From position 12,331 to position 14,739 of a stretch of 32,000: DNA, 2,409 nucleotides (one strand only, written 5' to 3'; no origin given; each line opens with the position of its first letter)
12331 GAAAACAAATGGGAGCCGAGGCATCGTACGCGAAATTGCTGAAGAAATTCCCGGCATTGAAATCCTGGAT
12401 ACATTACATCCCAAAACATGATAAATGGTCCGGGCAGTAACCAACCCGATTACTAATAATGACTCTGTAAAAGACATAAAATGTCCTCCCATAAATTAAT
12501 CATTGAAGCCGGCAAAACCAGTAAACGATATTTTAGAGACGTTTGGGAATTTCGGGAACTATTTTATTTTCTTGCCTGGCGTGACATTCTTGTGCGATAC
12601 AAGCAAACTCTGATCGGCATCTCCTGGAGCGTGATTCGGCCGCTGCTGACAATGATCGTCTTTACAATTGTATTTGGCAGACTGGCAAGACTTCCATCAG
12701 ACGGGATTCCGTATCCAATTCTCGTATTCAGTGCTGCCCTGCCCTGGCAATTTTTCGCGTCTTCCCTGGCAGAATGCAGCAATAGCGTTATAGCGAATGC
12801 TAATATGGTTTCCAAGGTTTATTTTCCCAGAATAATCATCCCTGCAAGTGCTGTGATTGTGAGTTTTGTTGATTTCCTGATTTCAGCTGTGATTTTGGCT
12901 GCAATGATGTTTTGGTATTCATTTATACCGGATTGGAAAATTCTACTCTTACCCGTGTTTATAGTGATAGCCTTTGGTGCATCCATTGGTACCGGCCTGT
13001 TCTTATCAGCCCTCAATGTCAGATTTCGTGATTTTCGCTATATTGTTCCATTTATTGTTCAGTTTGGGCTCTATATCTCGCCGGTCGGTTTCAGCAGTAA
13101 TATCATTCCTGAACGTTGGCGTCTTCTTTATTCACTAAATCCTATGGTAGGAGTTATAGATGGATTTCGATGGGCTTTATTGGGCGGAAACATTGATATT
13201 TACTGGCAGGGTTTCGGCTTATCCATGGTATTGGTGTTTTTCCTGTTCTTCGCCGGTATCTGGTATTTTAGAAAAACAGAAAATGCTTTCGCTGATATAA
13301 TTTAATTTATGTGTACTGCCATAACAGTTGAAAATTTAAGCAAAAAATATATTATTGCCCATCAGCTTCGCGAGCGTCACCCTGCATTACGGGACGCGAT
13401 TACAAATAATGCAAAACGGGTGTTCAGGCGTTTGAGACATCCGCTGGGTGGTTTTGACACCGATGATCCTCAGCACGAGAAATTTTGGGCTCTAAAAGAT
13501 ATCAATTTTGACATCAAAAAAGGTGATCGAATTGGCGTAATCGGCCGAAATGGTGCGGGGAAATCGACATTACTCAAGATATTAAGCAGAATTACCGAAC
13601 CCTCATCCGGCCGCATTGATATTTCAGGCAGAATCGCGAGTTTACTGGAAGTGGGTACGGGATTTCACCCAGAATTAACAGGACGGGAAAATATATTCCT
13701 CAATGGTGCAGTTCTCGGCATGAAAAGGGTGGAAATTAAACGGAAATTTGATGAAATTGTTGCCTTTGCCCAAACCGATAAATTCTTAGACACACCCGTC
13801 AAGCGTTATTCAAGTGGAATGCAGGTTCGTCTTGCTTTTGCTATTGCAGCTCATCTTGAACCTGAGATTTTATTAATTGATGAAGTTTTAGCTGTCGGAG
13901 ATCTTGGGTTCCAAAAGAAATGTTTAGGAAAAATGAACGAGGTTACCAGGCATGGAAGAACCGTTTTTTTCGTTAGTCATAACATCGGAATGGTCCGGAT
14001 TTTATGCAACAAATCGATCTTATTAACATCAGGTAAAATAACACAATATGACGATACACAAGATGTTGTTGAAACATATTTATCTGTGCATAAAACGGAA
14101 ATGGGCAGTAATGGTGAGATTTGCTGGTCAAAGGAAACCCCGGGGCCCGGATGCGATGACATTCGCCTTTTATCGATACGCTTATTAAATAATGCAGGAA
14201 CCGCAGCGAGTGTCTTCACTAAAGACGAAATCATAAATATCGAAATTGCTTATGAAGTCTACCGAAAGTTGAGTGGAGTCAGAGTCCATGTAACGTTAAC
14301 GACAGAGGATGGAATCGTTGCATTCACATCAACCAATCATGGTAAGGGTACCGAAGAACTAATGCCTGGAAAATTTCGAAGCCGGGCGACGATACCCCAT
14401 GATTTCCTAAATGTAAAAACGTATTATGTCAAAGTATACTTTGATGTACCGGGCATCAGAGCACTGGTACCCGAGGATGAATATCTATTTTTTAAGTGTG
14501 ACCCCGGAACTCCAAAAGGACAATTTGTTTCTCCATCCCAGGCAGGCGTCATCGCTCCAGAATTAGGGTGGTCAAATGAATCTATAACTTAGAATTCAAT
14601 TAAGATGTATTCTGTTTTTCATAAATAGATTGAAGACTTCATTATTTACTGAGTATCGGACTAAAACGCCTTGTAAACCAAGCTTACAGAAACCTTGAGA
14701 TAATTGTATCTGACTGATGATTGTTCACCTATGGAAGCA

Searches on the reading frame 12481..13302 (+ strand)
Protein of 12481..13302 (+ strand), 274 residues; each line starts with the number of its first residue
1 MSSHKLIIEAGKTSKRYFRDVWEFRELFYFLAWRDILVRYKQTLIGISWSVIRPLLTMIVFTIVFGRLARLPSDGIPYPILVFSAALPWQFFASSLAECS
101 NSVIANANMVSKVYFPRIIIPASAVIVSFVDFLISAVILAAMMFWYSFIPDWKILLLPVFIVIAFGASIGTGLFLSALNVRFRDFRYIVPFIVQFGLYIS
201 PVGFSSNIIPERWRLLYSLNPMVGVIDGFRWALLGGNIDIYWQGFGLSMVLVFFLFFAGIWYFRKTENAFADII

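Call 3: search_protein_families(library=pfam, proteins=[window:12481-13302:+], max_evalue=1)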
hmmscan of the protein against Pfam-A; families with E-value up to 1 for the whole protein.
window:12481-13302:+ (274 aa): 2 families
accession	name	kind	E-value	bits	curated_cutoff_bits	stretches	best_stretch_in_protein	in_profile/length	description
PF01061.29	ABC2_membrane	-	4.7e-19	69.2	26.9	1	27-233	2-210/211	ABC-2 type transporter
PF25093.1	DUF7807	-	0.45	10.6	27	1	123-174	31-82/170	Family of unknown function (DUF7807)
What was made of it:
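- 12481..13305 (+): wzm, ABC-2 permease of the glycan exporter. PF01061 ABC2_membrane, E 4.7e-19 (call 3)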

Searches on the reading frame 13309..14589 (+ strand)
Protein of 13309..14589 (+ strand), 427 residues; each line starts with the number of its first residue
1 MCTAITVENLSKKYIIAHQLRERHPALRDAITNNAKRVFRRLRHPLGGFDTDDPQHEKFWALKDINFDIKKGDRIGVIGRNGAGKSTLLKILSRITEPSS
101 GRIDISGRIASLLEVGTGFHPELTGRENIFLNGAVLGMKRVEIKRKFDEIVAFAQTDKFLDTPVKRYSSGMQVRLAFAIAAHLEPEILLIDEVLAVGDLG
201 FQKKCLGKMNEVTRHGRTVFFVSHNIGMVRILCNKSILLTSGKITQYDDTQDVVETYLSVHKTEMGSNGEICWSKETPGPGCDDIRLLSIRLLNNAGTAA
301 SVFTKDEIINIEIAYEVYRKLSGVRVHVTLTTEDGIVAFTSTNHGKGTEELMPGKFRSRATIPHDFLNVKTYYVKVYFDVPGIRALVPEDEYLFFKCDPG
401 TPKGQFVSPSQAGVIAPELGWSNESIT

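Call 3: search_protein_families(library=pfam, proteins=[window:13309-14589:+], max_evalue=1)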
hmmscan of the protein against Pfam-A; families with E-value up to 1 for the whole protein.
window:13309-14589:+ (427 aa): 9 families
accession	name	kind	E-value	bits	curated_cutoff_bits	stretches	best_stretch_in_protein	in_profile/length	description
PF00005.33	ABC_tran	-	1.8e-23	84.1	25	1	62-193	1-135/137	ABC transporter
PF14524.12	Wzt_C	-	5.8e-07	30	30.4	1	284-378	9-105/143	Wzt C-terminal domain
PF13304.12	AAA_21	-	1.5e-06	28.9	27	1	76-99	3-39/304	AAA domain, putative AbiEii toxin, Type IV TA system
PF13555.12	AAA_29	-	0.0058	16.8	27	1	67-89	17-39/61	P-loop containing region of AAA domain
PF13175.12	AAA_15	-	0.0077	16.3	32.1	1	61-99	13-50/374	AAA ATPase domain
PF13476.12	AAA_23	-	0.05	14.7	27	1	74-92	21-39/201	AAA domain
PF01926.29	MMR_HSR1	-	0.068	13.7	21.9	1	74-94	1-21/113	50S ribosome-binding GTPase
PF00006.31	ATP-synt_ab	-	0.089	12.9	29.5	1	64-95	6-37/213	ATP synthase alpha/beta family, nucleotide-binding domain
PF00004.35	AAA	-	0.14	13.1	21.2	0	77-198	3-71/131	ATPase family associated with various cellular activities (AAA)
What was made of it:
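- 13309..14592 (+): wzt, long-form ATPase (427 aa) with a probable C-terminal carbohydrate-binding domain. Wzt_C E 5.8e-7, 30.0 bits against a 30.4-bit cutoff, residues 284-378 (call 3)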

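Call 4: search_protein_families(library=ncbifam, proteins=[window:13309-14589:+], max_evalue=1)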
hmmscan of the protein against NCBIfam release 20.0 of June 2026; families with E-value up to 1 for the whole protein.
window:13309-14589:+ (427 aa): 193 families (the best 25 are shown)
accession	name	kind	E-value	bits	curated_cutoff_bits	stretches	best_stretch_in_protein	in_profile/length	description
NF010065.0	PRK13545.1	equivalog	2.9e-64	217.7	538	1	57-262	35-239/549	teichoic acids export protein ATP-binding subunit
NF050108.1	galactan_ABC_ATP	equivalog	5.6e-55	186.2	400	1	59-258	42-241/244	galactan export ABC transporter ATP-binding subunit Wzt/RfbE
NF010066.0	PRK13546.1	equivalog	2.8e-54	184.2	320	1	54-258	32-235/264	teichoic acids export ABC transporter ATP-binding subunit TagH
TIGR01188.1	drrA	subfamily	3e-31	108.8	312.45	1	56-253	3-211/302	daunorubicin resistance ABC transporter, ATP-binding protein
TIGR04521.1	ECF_ATPase_2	equivalog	3.1e-25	88.8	330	2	127-265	104-244/279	energy-coupling factor transporter ATPase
TIGR00968.1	3a0106s01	subfamily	1.4e-23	83.7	342.75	1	56-256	10-221/237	sulfate ABC transporter ATP-binding protein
TIGR04520.1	ECF_ATPase_1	equivalog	6.7e-23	81.5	315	2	57-108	13-64/269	energy-coupling factor transporter ATPase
TIGR02673.1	FtsE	equivalog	1.4e-22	80.4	264.85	2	57-108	13-64/214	cell division ATP-binding protein FtsE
TIGR01166.1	cbiO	subfamily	2.5e-22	79.3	211.8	2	60-108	6-54/190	cobalt ABC transporter, ATP-binding protein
NF000355.4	ribo_prot_ABC_F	equivalog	1.3e-21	77.1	380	1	62-248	18-196/499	ribosomal protection-like ABC-F family protein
NF010068.0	PRK13548.1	equivalog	3.6e-21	75.4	261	2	62-108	21-67/261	heme ABC transporter ATP-binding protein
TIGR03740.1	galliderm_ABC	subfamily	5.8e-21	75.2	309.75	1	58-250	12-207/223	lantibiotic protection ABC transporter ATP-binding subunit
TIGR01186.1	proV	subfamily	7.9e-21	74.6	326.6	1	61-253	8-217/363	betaine/proline/choline family ABC transporter ATP-binding protein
TIGR03375.1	type_I_sec_LssB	subfamily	8.3e-21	73.9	693.1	2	58-107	479-528/696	type I secretion system permease/ATPase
NF040933.2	ABC_arch_GlcV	equivalog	9.3e-21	74.1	450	1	57-261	17-237/357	glucose ABC transporter ATP-binding protein GlcV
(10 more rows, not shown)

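Call 37: search_protein_families(library=pfam, alignment_id=A4, max_evalue=0.001)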
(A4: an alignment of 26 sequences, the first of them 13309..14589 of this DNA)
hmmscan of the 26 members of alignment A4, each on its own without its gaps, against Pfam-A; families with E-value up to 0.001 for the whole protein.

A. member 1, window:13309-14589:+ (427 aa): 3 families
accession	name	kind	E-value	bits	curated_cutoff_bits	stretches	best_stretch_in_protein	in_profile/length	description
PF00005.33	ABC_tran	-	1.8e-23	84.1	25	1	62-193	1-135/137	ABC transporter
PF14524.12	Wzt_C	-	5.8e-07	30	30.4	1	284-378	9-105/143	Wzt C-terminal domain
PF13304.12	AAA_21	-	1.5e-06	28.9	27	1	76-99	3-39/304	AAA domain, putative AbiEii toxin, Type IV TA system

B. families by the number of members that match (of 26 scanned): 30 families (the first 25 are shown)
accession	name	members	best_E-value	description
PF05050.19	Methyltransf_21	5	6.7e-26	Methyltransferase FkbM domain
PF00005.33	ABC_tran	5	4.1e-24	ABC transporter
PF13304.12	AAA_21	5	1.5e-06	AAA domain, putative AbiEii toxin, Type IV TA system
PF14524.12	Wzt_C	4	8.4e-09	Wzt C-terminal domain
PF00535.33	Glycos_transf_2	2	4.5e-38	Glycosyl transferase family 2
PF00534.26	Glycos_transf_1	2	8.2e-16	Glycosyl transferases group 1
PF13469.12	Sulfotransfer_3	2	7.2e-12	Sulfotransferase family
PF10111.15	Glyco_tranf_2_2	2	1.4e-10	Glycosyltransferase like family 2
PF00685.33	Sulfotransfer_1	2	3.4e-08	Sulfotransferase domain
PF16363.11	GDP_Man_Dehyd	1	1.6e-153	GDP-mannose 4,6 dehydratase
PF01041.23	DegT_DnrJ_EryC1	1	3.7e-113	DegT/DnrJ/EryC1/StrS aminotransferase family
PF01370.27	Epimerase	1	2.3e-74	NAD dependent epimerase/dehydratase family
PF00884.28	Sulfatase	1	1.5e-36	Sulfatase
PF01531.22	Glyco_transf_11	1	3.7e-23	Glycosyl transferase family 11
PF07460.16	NUMOD3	1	1.6e-16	NUMOD3 motif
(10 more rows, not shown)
